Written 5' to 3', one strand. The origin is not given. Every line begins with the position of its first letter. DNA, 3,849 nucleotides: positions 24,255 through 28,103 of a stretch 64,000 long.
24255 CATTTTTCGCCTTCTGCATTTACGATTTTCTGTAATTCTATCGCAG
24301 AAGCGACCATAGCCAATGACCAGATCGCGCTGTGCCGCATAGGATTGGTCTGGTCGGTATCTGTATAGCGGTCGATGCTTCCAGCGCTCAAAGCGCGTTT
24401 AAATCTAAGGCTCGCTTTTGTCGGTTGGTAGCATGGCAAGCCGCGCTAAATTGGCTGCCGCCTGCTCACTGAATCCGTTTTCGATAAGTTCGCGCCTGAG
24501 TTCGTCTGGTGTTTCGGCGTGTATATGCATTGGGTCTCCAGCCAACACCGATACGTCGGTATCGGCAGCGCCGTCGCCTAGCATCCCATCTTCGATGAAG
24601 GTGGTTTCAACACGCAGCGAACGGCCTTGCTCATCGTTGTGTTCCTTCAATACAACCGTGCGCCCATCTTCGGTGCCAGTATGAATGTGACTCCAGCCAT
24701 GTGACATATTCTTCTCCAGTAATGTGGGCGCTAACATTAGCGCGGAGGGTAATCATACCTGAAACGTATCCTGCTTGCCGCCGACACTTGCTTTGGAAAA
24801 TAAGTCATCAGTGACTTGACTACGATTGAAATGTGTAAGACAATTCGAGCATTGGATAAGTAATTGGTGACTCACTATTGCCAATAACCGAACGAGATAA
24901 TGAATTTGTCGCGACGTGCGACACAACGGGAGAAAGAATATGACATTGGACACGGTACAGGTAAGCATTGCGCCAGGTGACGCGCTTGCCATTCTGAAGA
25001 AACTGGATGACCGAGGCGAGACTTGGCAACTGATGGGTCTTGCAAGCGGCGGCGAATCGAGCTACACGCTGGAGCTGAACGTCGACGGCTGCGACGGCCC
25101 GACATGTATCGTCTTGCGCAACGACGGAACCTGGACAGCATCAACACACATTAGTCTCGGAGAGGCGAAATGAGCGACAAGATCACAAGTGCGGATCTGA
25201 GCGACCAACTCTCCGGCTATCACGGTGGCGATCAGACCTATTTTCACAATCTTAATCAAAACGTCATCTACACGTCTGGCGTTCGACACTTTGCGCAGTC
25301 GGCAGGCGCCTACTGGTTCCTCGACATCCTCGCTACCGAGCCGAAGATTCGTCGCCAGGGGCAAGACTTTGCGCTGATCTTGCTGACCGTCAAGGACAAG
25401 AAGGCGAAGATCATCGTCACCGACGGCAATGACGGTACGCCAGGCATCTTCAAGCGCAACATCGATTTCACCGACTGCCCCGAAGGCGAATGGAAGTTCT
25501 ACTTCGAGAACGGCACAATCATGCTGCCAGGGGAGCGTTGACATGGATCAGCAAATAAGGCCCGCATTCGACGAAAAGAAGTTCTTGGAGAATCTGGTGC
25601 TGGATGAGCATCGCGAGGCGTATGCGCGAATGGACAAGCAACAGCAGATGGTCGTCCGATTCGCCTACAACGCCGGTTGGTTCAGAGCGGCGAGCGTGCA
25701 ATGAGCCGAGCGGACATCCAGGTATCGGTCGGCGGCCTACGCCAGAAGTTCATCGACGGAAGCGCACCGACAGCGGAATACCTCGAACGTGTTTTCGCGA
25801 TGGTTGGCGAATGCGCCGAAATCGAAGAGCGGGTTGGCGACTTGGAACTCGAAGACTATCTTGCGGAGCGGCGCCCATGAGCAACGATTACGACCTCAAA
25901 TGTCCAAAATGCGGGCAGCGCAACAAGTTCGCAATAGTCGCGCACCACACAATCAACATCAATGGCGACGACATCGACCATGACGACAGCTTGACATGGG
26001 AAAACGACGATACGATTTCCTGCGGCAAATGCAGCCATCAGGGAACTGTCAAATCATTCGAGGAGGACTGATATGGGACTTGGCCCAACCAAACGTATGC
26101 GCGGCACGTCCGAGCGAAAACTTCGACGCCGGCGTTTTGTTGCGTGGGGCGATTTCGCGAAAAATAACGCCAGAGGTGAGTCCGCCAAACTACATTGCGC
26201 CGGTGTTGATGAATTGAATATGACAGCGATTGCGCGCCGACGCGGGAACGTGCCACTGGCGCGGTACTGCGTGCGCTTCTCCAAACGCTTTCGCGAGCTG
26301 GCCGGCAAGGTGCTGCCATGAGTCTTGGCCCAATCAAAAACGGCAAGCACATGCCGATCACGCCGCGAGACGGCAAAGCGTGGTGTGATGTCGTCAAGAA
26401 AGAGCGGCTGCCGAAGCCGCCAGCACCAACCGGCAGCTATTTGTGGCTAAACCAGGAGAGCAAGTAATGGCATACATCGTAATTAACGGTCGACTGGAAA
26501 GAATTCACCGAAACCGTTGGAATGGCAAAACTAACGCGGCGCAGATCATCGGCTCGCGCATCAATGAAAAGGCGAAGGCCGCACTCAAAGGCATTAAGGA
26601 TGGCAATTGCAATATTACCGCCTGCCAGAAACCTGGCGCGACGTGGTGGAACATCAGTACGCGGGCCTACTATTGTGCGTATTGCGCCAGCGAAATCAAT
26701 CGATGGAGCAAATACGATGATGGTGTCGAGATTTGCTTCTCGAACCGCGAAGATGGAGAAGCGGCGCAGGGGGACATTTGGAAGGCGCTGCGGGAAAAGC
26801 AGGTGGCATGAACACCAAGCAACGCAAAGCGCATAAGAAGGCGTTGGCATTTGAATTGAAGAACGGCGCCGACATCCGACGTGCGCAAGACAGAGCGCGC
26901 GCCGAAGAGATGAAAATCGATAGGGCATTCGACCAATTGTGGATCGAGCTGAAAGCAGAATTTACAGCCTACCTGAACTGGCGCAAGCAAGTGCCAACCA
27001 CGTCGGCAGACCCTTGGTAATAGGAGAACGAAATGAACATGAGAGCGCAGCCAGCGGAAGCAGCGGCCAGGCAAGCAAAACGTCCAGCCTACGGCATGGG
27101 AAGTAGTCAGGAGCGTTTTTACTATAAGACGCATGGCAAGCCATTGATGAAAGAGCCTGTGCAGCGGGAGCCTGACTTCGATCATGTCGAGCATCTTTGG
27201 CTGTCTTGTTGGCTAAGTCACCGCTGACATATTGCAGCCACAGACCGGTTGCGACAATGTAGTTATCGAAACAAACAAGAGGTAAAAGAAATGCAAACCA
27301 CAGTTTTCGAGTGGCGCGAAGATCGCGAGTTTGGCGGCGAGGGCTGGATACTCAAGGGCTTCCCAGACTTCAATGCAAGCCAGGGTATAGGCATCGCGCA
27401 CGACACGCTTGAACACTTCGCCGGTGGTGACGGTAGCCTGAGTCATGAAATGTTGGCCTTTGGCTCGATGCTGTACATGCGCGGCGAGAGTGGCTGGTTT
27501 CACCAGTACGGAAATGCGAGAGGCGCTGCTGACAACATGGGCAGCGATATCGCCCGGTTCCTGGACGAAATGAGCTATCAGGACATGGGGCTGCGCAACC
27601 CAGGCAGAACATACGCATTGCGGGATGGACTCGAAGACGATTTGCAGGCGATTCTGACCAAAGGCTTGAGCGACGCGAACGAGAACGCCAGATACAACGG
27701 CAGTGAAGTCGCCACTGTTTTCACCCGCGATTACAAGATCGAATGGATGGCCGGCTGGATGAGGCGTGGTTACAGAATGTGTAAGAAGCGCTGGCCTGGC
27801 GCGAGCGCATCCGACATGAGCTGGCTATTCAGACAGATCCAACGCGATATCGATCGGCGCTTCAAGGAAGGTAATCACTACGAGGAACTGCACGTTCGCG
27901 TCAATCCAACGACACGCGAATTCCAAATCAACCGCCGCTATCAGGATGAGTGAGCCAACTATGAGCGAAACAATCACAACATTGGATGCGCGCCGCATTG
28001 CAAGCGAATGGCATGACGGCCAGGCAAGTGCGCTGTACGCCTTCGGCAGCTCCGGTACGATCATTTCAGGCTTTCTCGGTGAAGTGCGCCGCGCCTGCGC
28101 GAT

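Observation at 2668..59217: Element-wide regulon: about 22 copies of an 18-bp palindrome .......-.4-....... over early, middle and late promoters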

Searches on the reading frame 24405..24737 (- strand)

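Call 55: search_protein_families(library=pfam, proteins=[window:24405-24737:-], max_evalue=0.05)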
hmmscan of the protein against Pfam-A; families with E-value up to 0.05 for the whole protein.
window:24405-24737:- (110 aa): 1 family
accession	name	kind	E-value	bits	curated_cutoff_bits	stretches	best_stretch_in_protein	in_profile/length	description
PF14747.11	DUF4473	-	0.03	15.3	25.9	1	76-101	3-28/78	Domain of unknown function (DUF4473)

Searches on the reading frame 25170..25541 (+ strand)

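Call 55: search_protein_families(library=pfam, proteins=[window:25170-25541:+], max_evalue=0.05)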
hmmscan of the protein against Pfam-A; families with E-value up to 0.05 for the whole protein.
window:25170-25541:+ (123 aa): 2 families
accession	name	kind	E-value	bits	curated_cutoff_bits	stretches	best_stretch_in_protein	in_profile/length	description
PF21781.2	DUF6876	-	8e-28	97.2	27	1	10-122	3-116/117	Family of unknown function (DUF6876)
PF07661.19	MORN_2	-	0.0038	17.7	29.6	1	105-118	2-15/22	MORN repeat variant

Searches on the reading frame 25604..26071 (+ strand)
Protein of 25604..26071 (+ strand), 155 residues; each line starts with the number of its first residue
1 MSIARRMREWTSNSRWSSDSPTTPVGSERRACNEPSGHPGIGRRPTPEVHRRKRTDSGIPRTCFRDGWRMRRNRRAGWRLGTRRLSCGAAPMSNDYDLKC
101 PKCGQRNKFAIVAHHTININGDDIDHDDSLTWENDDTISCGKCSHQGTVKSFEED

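Call 55: search_protein_families(library=pfam, proteins=[window:25604-26071:+], max_evalue=0.05)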
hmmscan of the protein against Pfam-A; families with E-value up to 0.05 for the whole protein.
window:25604-26071:+ (155 aa): 4 families
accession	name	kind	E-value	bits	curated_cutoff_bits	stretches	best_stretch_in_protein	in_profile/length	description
PF25208.1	DUF7838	-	0.0018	18.6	28.5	1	92-119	1-28/55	Domain of unknown function (DUF7838)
PF23454.1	Zn_ribbon_Brz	-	0.035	15.1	27.9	0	97-111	5-19/58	Transcriptional regulator Brz zinc beta ribbon domain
PF14353.12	CpXC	-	0.036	14.5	25.4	0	98-150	1-50/121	CpXC protein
PF09723.15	Zn_ribbon_8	-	0.04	14.4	34.4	0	91-105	20-34/41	Zinc ribbon domain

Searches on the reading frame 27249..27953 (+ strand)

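Call 40: search_protein_families(library=pfam, proteins=[window:27249-27953:+], max_evalue=0.05)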
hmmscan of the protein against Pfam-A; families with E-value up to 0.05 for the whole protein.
window:27249-27953:+ (234 aa): 0 families

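Call 41: search_protein_families(library=phrogs, proteins=[window:27249-27953:+], max_evalue=0.01)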
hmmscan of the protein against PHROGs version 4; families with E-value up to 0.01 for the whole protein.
window:27249-27953:+ (234 aa): 1 family
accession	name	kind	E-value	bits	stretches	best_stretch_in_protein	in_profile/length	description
phrog_7111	-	unknown function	4.4e-23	83.3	1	15-222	1-210/224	-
